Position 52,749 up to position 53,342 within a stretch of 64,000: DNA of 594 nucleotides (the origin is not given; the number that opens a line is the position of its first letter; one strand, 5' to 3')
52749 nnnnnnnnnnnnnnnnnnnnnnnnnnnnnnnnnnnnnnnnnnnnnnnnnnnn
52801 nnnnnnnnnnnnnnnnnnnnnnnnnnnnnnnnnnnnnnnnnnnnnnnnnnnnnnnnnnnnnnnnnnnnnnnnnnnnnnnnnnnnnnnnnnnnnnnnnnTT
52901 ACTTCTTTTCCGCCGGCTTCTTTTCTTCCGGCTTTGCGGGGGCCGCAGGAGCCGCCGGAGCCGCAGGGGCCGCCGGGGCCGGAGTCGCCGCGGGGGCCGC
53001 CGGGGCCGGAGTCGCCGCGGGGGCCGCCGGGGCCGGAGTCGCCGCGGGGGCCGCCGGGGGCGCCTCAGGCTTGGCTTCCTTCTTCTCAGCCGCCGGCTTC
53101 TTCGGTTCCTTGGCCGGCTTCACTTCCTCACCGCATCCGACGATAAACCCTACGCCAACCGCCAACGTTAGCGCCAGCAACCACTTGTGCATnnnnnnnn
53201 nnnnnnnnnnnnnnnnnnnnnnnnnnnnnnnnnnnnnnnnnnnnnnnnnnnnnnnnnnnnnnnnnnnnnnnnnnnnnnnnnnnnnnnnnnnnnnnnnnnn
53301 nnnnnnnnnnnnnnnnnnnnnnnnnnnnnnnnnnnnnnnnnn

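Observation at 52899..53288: Small Pro/Ala-repeat lipoprotein with 27-bp tandem repeats, driven by a near-consensus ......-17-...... promoter and strong SD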

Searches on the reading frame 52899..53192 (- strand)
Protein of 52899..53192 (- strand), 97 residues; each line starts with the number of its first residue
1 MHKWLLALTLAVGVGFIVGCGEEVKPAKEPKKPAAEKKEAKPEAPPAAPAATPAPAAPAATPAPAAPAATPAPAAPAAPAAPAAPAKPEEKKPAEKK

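Call 9: search_protein_families(library=pfam, proteins=[window:52899-53192:-], max_evalue=0.01)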
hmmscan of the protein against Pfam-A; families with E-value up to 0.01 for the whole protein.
window:52899-53192:- (97 aa): 0 families

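Call 11: find_encoding_contigs(protein=window:52899-53192:-, flank=10000, max_places=10)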
Protein window:52899-53192:- (97 aa): no gene with exactly this product is on record in the collection.

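Call 12: find_homologous_proteins(query=window:52899-53192:-, max_evalue=0.001)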
Query window:52899-53192:- (97 aa): 7 proteins with E <= 0.001 among 8000 candidates.
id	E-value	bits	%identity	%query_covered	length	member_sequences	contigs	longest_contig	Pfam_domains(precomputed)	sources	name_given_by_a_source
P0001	5.8e-6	45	-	-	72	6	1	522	-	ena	-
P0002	1.5e-4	40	-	-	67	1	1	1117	-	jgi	jgi:hypothetical protein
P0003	1.6e-4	40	-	-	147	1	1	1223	PF03840.20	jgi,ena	jgi:preprotein translocase subunit SecG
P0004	2.8e-4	39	-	-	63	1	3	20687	-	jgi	jgi:hypothetical protein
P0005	2.8e-4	39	-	-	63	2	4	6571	-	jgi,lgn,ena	jgi:hypothetical protein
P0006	6.6e-4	38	-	-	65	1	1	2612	-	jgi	jgi:hypothetical protein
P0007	8.5e-4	38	43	59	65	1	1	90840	-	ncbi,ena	-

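Call 14: find_encoding_contigs(protein=P0007, flank=10000, max_places=4)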
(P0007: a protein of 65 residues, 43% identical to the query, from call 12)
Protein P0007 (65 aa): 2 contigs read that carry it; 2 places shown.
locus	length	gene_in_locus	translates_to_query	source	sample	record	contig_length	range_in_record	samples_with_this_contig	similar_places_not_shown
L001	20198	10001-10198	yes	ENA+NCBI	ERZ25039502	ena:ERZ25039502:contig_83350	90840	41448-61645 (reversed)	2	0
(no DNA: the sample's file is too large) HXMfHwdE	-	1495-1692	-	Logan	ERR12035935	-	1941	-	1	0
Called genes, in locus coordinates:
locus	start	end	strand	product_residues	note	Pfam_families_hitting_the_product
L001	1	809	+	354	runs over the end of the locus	PF13185:GAF_2, PF01590:GAF (faint), PF00990:GGDEF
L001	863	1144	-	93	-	-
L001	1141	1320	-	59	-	-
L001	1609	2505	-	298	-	PF00158:Sigma54_activat, PF14532:Sigma54_activ_2, PF00004:AAA, PF07728:AAA_5, PF25601:AAA_lid_14, PF02954:HTH_8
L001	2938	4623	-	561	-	PF00672:HAMP, PF00512:HisKA, PF02518:HATPase_c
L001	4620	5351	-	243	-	PF00902:TatC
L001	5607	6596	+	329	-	PF07478:Dala_Dala_lig_C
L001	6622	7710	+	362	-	PF00989:PAS (weak), PF08448:PAS_4, PF13426:PAS_9 (weak), PF00512:HisKA, PF02518:HATPase_c, PF13589:HATPase_c_3 (weak)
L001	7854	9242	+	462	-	PF00072:Response_reg, PF00158:Sigma54_activat, PF14532:Sigma54_activ_2, PF07724:AAA_2 (weak), PF07728:AAA_5 (weak), PF25601:AAA_lid_14, PF02954:HTH_8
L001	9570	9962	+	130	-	PF00072:Response_reg (weak)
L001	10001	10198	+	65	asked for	-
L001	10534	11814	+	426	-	PF04055:Radical_SAM, PF13353:Fer4_12 (weak), PF12544:LAM_C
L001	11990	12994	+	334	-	PF02655:ATP-grasp_3, PF07478:Dala_Dala_lig_C, PF13535:ATP-grasp_4 (faint)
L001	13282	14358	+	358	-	PF10672:Methyltrans_SAM, PF03602:Cons_hypoth95, PF05175:MTS (weak), PF13649:Methyltransf_25 (weak), PF13847:Methyltransf_31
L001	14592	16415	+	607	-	PF01336:tRNA_anti-codon, PF00152:tRNA-synt_2, PF02938:GAD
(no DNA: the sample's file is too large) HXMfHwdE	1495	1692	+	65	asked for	-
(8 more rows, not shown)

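Call 15: find_encoding_contigs(protein=P0004, flank=10000, max_places=4)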
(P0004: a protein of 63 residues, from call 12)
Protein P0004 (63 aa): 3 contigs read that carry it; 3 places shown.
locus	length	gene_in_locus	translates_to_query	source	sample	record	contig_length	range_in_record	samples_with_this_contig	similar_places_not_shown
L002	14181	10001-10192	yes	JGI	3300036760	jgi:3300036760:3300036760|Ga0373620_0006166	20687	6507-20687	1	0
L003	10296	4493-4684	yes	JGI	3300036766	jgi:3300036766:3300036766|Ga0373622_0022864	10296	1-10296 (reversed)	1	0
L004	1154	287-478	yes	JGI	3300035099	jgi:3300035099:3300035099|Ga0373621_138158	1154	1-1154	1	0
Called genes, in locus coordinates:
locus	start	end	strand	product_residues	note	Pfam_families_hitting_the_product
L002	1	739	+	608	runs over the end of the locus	PF00009:GTP_EFTU, PF01926:MMR_HSR1 (weak), PF03144:GTP_EFTU_D2, PF22042:EF-G_D2, PF00679:EFG_C, PF21018:BipA_C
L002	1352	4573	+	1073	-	PF05170:AsmA, PF05359:DUF748, PF13116:YhdP (weak), PF27051:TamB_N (faint), PF05170:AsmA (weak)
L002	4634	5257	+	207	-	PF07027:DUF1318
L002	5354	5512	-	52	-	-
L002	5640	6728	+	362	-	PF07478:Dala_Dala_lig_C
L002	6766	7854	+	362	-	PF08448:PAS_4 (faint), PF00512:HisKA, PF02518:HATPase_c, PF14501:HATPase_c_5 (weak)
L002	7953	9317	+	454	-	PF00072:Response_reg, PF00158:Sigma54_activat, PF14532:Sigma54_activ_2, PF00004:AAA (weak), PF07724:AAA_2 (weak), PF07728:AAA_5, PF25601:AAA_lid_14, PF02954:HTH_8, +1 more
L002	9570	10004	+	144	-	-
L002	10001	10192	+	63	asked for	-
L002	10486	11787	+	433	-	PF04055:Radical_SAM, PF13353:Fer4_12 (weak), PF12544:LAM_C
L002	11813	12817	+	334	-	PF02655:ATP-grasp_3, PF07478:Dala_Dala_lig_C, PF13535:ATP-grasp_4 (faint)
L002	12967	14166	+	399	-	PF17785:PUA_3, PF10672:Methyltrans_SAM, PF02475:TRM5-TYW2_MTfase (weak), PF03602:Cons_hypoth95, PF05175:MTS, PF13847:Methyltransf_31, PF13649:Methyltransf_25 (weak)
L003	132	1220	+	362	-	PF07478:Dala_Dala_lig_C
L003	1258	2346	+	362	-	PF00512:HisKA, PF02518:HATPase_c, PF14501:HATPase_c_5 (weak)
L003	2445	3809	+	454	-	PF00072:Response_reg, PF00158:Sigma54_activat, PF14532:Sigma54_activ_2, PF00004:AAA (weak), PF07724:AAA_2 (weak), PF07728:AAA_5, PF25601:AAA_lid_14, PF02954:HTH_8, +1 more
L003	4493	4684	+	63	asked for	-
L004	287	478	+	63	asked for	-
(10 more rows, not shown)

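Call 48: search_protein_representatives(alignment_id=A4)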
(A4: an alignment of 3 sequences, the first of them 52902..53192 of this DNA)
Query: 3 sequences, 79 profile positions. Proteins with E-value up to 0.001 (for the whole library): 12; up to 1e-10: 3; up to 1e-30: 0. The best 12 are listed.
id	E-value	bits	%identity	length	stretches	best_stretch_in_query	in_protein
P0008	2.2e-24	102.1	-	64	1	1-75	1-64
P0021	2.5e-12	63.5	-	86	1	1-41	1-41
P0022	6.3e-12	62.2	-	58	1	1-56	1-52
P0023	1.4e-07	48.3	-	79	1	1-38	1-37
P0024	2.8e-06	44.1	-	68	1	3-66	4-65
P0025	1.1e-05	42.2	-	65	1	1-60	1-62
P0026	1.7e-05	41.5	-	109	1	5-69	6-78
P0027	2.1e-05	41.3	-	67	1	1-38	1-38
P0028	3.7e-04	37.3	-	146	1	7-69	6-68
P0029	4.7e-04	37.0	-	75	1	5-71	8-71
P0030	5.3e-04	36.8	-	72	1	1-66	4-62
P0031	6.4e-04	36.5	-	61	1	1-59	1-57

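Call 50: find_encoding_contigs(protein=P0023, flank=10000, max_places=4)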
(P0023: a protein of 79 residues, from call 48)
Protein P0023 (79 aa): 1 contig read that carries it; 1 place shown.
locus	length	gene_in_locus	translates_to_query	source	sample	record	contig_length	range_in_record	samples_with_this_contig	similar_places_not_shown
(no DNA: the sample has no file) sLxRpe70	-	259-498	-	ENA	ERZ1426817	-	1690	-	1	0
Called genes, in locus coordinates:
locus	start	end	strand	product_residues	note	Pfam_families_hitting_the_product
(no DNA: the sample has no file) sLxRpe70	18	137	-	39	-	-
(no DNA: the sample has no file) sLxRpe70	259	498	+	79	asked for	-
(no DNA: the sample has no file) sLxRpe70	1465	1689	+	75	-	?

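Call 51: find_encoding_contigs(protein=P0027, flank=10000, max_places=4)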
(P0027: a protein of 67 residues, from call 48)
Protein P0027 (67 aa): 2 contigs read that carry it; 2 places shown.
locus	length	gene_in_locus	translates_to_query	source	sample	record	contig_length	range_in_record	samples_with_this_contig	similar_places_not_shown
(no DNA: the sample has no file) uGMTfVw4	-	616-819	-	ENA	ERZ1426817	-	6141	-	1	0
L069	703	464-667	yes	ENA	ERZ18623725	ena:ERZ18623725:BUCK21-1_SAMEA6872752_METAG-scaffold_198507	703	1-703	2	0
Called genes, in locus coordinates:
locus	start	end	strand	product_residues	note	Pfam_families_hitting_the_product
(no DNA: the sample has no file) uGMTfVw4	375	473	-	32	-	-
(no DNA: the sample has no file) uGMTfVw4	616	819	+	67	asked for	-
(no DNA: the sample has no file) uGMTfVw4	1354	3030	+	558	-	PF00370:FGGY_N, PF02782:FGGY_C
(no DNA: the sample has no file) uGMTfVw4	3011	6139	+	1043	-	?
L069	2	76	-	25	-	?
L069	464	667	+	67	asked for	-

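Call 52: find_encoding_contigs(protein=P0022, flank=10000, max_places=4)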
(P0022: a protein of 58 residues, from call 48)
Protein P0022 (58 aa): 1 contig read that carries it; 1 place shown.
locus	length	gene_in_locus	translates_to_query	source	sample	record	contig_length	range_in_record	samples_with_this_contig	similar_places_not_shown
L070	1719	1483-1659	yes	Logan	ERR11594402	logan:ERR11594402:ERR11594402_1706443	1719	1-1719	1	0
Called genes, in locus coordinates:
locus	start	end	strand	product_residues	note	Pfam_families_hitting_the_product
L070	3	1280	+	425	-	?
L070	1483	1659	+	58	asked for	-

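Call 57: search_protein_families(library=pfam, proteins=[L070:3-1280:+], max_evalue=0.0001)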
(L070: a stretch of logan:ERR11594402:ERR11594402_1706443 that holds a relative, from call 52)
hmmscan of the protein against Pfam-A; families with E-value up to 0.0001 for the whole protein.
L070:3-1280:+ (425 aa): 1 family
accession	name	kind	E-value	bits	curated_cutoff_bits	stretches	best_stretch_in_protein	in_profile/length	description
PF00754.31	F5_F8_type_C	-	1e-05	26.1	28.2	1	123-229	2-82/127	F5/8 type C domain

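Call 59: search_protein_families(library=ncbifam, proteins=[window:52899-53192:-, P0023, P0027, P0022, P0007], max_evalue=1)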
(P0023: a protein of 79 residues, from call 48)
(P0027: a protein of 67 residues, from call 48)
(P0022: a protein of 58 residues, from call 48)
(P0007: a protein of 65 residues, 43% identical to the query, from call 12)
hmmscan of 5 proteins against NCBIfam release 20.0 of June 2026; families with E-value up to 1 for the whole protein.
window:52899-53192:- (97 aa): 6 families
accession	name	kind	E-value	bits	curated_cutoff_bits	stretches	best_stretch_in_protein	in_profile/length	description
NF033761.1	gliding_GltJ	equivalog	0.041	13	450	1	22-89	397-476/671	adventurous gliding motility protein GltJ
NF052435.1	BamI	equivalog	0.048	13.5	180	1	2-80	3-83/226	biofilm-associated metzincin protease inhibitor BamI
NF050125.1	ChrA_rel_RiPP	equivalog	0.068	13.9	40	1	5-48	8-50/56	chryseobasin-related MNIO class RiPP peptide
NF033894.1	Eex_IncN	subfamily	0.071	13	33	1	3-30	2-28/65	EexN family lipoprotein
NF040486.1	SrfA_fam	subfamily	0.2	11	150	1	5-93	226-311/438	SrfA family protein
NF041057.1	Rcas_1661_fam_Se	equivalog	0.63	9.6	190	1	14-77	6-69/247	Rcas_1661 family thioredoxin-like (seleno)lipoprotein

P0023 (79 aa): 3 families
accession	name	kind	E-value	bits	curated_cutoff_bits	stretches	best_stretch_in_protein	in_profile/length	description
NF058595.1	invert_tail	domain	0.081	13.3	37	1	3-33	52-85/113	lipo-invert putative C-terminal anchoring domain-containing protein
NF047847.2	SS_mature_LptM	equivalog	0.4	10.8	27.7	1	1-23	1-22/31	LPS translocon maturation chaperone LptM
NF052551.1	EnvBioLpgNMYCTU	equivalog_domain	0.77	9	250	1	5-54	4-53/227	envelope biogenesis lipoprotein LpqN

P0027 (67 aa): 4 families
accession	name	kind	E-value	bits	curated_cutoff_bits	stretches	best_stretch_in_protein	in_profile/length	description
NF042930.1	EF0163_fam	equivalog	0.0073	15.8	65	1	10-66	5-64/165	EF0163 family protein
NF052551.1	EnvBioLpgNMYCTU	equivalog_domain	0.008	15.5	250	1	5-55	4-53/227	envelope biogenesis lipoprotein LpqN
NF033894.1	Eex_IncN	subfamily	0.048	13.6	33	1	4-28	3-24/65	EexN family lipoprotein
TIGR01601.1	PYST-C1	paralog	0.081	13.4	54.75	1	12-60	29-77/82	Plasmodium yoelii subtelomeric domain PYST-C1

P0022 (58 aa): 3 families
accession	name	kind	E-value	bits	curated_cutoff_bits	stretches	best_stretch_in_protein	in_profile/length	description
NF058595.1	invert_tail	domain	0.0052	17.1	37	1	4-40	55-87/113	lipo-invert putative C-terminal anchoring domain-containing protein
NF053527.1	lipo_Cory_WKLS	subfamily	0.077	12.9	105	1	8-52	3-49/166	WKL family lipoprotein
NF007754.0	PRK10435.1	equivalog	0.12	11.4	585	1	1-34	40-73/443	cadaverine/lysine antiporter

P0007 (65 aa): 9 families
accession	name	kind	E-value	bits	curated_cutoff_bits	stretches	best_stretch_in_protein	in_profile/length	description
NF058595.1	invert_tail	domain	0.00074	19.8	37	1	2-33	51-81/113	lipo-invert putative C-terminal anchoring domain-containing protein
NF052259.1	SCO2584_fam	equivalog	0.00079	20.1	80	1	4-60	140-200/204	SCO2584 family spore wall biosynthesis protein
NF053526.1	Myco_lipo_LppK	equivalog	0.0018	18.3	125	1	6-59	6-58/167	lipoprotein LppK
NF052435.1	BamI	equivalog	0.024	14.5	180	1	3-61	4-62/226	biofilm-associated metzincin protease inhibitor BamI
NF040486.1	SrfA_fam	subfamily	0.029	13.8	150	1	6-63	225-277/438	SrfA family protein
NF045938.1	MAG3960_fam_LP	equivalog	0.06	12.2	100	1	1-44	1-44/496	MAG3960 family lipoprotein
NF040901.1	SeO3_TeO2_ExtH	equivalog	0.067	12.2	200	1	3-34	3-35/430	selenite/tellurite reduction operon rhodanese-like protein ExtH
NF041057.1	Rcas_1661_fam_Se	equivalog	0.19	11.3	190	1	15-63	3-52/247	Rcas_1661 family thioredoxin-like (seleno)lipoprotein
NF047408.1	SA0632_fam_LP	equivalog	0.29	10.8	70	1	1-30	1-26/68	SA0632 family lipoprotein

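Call 60: search_solved_structures(query=window:52899-53192:-, max_evalue=1)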
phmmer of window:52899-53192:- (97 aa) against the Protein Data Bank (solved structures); distinct sequences matched with E-value up to 1: 4.
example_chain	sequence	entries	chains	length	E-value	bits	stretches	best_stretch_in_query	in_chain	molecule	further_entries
4czz_B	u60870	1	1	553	0.14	15.9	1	19-94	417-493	REST COREPRESSOR 3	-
8yy9_O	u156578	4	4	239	0.23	15.3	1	6-73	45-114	Reaction center protein O chain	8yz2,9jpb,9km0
4v6x_Cu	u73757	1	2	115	0.82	13.5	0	59-96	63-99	60S acidic ribosomal protein P2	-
4beh_B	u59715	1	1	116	0.83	13.5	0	59-96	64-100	60S ACIDIC RIBOSOMAL PROTEIN P2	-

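Call 64: predict_structure(alignment_id=A4)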
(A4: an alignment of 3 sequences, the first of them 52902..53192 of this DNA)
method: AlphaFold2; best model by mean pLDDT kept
length: 97 residues; sequences in the alignment: 3
mean_pLDDT: 61.6   pTM: 0.22
mean pLDDT of the five models: 61.6, 61.4, 61.2, 60.8, 59.8
residues with pLDDT >= 90: 0; 70-90: 20; 50-70: 61; < 50: 16
segments of 3 or more residues with pLDDT < 50: 25-29, 34-37
pLDDT, mean of each block of 10 residues (from residue 1): 81 75 48 46 55 64 69 63 57 56
secondary structure, 60 per line:
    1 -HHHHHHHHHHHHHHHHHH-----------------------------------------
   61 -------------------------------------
elements in order: H2-19

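Call 82: find_encoding_contigs(protein=P0021, flank=3000, max_places=3)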
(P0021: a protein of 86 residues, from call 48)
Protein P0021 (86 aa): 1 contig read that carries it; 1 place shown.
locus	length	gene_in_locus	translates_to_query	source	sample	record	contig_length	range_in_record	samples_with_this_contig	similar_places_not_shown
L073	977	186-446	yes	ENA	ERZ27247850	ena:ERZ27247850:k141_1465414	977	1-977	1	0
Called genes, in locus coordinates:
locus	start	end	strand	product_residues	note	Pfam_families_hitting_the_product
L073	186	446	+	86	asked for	-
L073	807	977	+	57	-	?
